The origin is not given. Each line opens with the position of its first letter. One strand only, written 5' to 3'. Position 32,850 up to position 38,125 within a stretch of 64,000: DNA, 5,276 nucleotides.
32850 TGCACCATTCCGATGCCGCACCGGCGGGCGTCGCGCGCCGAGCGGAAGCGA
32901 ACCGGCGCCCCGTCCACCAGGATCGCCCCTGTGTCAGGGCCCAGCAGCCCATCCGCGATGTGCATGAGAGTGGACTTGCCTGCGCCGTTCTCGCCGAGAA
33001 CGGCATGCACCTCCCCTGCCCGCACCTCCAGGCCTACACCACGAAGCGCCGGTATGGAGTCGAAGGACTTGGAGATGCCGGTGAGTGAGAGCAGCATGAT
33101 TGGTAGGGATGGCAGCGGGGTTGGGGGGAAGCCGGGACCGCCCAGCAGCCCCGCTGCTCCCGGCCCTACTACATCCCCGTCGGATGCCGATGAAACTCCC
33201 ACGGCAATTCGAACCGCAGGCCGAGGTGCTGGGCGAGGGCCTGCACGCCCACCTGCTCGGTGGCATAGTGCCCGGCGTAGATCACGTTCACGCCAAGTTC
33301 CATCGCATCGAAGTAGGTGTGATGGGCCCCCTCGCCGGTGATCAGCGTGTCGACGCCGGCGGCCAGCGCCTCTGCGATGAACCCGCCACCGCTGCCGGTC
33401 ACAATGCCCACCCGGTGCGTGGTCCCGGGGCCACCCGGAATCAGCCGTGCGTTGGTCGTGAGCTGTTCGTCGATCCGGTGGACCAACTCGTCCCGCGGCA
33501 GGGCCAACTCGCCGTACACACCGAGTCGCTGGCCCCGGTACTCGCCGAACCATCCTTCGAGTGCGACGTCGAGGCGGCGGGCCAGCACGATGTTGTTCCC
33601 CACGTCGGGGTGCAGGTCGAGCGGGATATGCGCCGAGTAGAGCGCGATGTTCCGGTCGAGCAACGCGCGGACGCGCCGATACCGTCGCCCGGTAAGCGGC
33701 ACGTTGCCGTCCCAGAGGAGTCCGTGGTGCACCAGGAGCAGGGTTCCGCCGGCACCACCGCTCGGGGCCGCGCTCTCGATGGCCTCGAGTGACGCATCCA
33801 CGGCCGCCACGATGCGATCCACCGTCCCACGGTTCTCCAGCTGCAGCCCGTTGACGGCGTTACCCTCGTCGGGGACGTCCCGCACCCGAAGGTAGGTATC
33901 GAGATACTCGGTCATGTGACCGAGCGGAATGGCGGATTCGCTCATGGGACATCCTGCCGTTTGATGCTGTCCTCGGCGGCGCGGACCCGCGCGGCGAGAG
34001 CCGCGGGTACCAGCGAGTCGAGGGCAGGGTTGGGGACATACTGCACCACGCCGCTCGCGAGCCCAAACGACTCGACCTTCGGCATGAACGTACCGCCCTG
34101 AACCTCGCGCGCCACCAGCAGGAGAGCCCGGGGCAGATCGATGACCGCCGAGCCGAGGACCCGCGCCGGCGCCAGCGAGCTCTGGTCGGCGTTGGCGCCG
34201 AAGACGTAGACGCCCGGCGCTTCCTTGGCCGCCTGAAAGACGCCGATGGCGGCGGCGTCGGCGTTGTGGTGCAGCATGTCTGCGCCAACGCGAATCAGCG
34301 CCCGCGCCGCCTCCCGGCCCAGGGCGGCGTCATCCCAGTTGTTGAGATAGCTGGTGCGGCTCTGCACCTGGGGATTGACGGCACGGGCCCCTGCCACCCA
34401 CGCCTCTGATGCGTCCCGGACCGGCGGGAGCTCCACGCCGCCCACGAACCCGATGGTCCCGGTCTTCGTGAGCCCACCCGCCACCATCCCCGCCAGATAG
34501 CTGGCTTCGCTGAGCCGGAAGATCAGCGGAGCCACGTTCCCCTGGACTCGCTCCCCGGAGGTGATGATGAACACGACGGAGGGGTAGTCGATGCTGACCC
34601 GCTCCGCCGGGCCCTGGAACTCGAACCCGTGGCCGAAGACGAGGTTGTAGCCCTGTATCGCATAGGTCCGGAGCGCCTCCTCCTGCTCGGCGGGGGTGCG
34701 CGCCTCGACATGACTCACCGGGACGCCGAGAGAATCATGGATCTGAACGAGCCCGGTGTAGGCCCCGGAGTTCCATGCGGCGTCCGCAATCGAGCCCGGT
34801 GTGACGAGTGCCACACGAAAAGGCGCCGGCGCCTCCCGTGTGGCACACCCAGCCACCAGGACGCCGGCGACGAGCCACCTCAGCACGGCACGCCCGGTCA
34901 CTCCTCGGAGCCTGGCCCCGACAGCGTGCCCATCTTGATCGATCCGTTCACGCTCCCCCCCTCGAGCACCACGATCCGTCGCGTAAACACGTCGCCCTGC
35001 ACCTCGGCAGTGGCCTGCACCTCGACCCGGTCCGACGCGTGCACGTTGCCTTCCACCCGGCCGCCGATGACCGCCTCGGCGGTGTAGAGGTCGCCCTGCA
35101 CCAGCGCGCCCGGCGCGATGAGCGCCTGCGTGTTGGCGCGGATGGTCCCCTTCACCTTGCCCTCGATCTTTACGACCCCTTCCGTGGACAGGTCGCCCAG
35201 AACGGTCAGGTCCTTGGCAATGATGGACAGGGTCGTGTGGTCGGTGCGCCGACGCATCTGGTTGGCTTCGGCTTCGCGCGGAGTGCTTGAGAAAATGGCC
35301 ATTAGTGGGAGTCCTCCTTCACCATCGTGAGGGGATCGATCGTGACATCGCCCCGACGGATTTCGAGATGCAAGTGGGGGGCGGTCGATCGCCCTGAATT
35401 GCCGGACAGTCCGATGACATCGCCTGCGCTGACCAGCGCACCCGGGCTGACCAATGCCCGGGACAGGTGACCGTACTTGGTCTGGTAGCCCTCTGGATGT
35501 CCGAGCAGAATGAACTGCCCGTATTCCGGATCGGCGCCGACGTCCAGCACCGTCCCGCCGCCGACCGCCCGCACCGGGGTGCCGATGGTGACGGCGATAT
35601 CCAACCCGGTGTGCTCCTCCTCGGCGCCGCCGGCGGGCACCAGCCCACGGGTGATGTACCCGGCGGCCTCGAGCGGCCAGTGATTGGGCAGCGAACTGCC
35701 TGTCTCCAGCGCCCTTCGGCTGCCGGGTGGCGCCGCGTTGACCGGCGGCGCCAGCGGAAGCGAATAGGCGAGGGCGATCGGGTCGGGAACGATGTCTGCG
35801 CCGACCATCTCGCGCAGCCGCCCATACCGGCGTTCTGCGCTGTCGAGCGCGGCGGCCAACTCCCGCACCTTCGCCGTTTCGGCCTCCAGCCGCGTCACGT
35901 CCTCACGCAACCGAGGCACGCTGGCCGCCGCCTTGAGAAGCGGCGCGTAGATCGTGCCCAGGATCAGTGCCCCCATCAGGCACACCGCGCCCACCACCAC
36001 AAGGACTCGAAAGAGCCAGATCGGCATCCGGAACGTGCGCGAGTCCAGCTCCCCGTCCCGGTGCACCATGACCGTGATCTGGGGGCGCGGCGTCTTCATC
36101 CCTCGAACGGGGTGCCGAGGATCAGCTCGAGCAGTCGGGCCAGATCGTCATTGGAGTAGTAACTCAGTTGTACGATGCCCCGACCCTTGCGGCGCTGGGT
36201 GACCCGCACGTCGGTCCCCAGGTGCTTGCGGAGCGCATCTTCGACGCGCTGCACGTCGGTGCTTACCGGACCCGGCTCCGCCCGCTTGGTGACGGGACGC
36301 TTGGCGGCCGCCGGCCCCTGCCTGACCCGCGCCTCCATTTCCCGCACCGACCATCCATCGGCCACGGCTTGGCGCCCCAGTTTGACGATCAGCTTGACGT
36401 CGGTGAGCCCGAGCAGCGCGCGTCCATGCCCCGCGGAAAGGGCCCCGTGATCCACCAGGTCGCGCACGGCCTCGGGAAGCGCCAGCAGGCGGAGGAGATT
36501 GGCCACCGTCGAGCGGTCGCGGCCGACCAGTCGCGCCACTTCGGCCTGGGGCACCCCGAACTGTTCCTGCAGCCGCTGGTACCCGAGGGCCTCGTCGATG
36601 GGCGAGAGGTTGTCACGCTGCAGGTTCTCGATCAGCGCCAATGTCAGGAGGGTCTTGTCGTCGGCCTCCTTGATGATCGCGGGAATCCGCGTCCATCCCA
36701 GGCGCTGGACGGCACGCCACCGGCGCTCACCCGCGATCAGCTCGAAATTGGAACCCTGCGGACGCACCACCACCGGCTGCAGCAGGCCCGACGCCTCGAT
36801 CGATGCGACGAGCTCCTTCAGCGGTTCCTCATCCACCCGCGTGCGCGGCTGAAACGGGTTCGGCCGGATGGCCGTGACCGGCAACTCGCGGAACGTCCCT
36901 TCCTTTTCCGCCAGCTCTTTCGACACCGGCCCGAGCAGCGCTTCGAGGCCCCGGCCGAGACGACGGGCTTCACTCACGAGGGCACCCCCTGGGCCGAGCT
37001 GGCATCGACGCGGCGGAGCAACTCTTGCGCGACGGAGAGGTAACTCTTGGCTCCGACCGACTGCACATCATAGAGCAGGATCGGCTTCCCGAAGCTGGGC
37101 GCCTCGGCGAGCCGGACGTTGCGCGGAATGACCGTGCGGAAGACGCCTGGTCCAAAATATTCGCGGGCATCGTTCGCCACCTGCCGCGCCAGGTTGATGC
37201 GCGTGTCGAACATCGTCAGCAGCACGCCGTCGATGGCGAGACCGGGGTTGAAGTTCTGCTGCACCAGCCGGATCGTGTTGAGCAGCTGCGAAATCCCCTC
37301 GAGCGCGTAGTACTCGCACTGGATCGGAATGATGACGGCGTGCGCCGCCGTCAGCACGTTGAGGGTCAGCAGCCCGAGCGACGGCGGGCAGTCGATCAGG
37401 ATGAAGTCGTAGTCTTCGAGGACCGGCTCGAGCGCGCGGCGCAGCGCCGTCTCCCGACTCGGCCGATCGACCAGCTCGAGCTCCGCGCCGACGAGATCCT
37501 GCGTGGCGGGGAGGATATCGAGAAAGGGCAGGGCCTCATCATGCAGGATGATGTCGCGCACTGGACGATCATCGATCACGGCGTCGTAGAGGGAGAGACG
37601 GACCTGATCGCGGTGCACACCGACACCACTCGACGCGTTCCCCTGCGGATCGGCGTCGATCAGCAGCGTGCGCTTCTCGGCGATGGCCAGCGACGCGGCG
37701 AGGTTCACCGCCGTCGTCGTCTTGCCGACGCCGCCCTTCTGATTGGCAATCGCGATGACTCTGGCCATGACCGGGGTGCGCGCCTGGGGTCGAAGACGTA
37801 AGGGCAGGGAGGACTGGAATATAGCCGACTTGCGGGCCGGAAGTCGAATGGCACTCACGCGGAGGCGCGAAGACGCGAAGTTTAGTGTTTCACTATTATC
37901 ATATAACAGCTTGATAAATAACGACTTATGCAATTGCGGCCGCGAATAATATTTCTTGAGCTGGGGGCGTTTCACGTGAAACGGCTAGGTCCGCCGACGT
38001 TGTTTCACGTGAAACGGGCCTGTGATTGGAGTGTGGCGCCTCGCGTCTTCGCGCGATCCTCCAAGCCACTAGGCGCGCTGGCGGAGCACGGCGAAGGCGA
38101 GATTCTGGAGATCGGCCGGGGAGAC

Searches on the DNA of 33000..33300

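Call 47: search_with_rna_model(model_id=R1, source=window, start=33000, end=33300, filters=off, max_evalue=10, show_alignments=2)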
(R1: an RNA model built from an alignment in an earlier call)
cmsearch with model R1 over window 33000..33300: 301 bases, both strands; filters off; matches with E-value up to 10: 7.
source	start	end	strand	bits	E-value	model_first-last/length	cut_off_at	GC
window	33095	33169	-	17.7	0.00034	1-121/121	no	0.72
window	33102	33173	+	14.4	0.002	1-121/121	no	0.74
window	33221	33257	-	7.6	0.067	1-121/121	no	0.76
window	33227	33257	+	3.9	0.47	1-121/121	no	0.74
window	33178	33210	-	0.9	2.3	1-121/121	no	0.58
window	33181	33213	+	-0.3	4.3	1-121/121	no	0.55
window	33266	33299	-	-1.8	9.9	1-121/121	no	0.56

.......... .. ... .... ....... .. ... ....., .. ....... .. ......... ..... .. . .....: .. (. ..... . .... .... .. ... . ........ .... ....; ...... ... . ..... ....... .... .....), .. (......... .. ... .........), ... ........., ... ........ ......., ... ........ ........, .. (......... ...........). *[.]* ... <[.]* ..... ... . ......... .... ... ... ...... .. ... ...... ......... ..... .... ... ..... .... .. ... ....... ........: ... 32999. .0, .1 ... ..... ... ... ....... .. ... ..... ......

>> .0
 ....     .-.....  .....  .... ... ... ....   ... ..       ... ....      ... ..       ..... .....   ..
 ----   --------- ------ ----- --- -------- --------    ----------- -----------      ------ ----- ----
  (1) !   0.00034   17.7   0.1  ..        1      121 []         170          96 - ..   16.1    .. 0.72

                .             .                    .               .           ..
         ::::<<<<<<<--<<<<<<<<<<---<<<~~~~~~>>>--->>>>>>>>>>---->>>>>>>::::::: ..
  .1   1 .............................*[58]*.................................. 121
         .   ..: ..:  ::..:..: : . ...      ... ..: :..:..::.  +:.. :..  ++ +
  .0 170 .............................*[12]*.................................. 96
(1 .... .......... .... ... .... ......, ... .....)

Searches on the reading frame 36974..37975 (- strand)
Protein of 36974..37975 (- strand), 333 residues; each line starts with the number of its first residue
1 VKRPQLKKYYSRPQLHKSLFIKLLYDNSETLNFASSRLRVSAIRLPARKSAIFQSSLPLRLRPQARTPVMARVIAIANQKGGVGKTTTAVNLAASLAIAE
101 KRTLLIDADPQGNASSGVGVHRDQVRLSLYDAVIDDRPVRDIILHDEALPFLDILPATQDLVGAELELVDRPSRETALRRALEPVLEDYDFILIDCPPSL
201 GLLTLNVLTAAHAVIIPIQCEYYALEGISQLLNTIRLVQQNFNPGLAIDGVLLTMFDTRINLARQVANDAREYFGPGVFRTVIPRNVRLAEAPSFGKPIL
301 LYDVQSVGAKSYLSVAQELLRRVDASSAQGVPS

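Call 10: search_protein_families(library=pfam, proteins=[window:36974-37975:-])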
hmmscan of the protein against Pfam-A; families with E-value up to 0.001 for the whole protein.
window:36974-37975:- (333 aa): 7 families
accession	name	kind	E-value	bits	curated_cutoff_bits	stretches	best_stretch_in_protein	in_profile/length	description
PF13614.12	AAA_31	-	2.2e-65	220.4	27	1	72-248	2-177/177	AAA domain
PF01656.29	CbiA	-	1.6e-28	99.6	25.4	1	74-299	1-125/125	CobQ/CobB/MinD/ParA nucleotide binding domain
PF06564.18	CBP_BcsQ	-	1.1e-11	45.2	21.3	1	73-317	3-231/234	Cellulose biosynthesis protein BcsQ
PF10609.15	ParA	-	2.2e-11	44.1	27.1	1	71-113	3-45/246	NUBPL iron-transfer P-loop NTPase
PF09140.17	MipZ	-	1.5e-09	38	20.7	1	72-110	1-39/262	ATPase MipZ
PF02374.21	ArsA_ATPase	-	3.1e-06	27.1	24.3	1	79-114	8-43/305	Anion-transporting ATPase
PF00142.24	Fer4_NifH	-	4.5e-05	23.5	25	1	79-115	7-43/271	4Fe-4S iron sulfur cluster binding proteins, NifH/frxC family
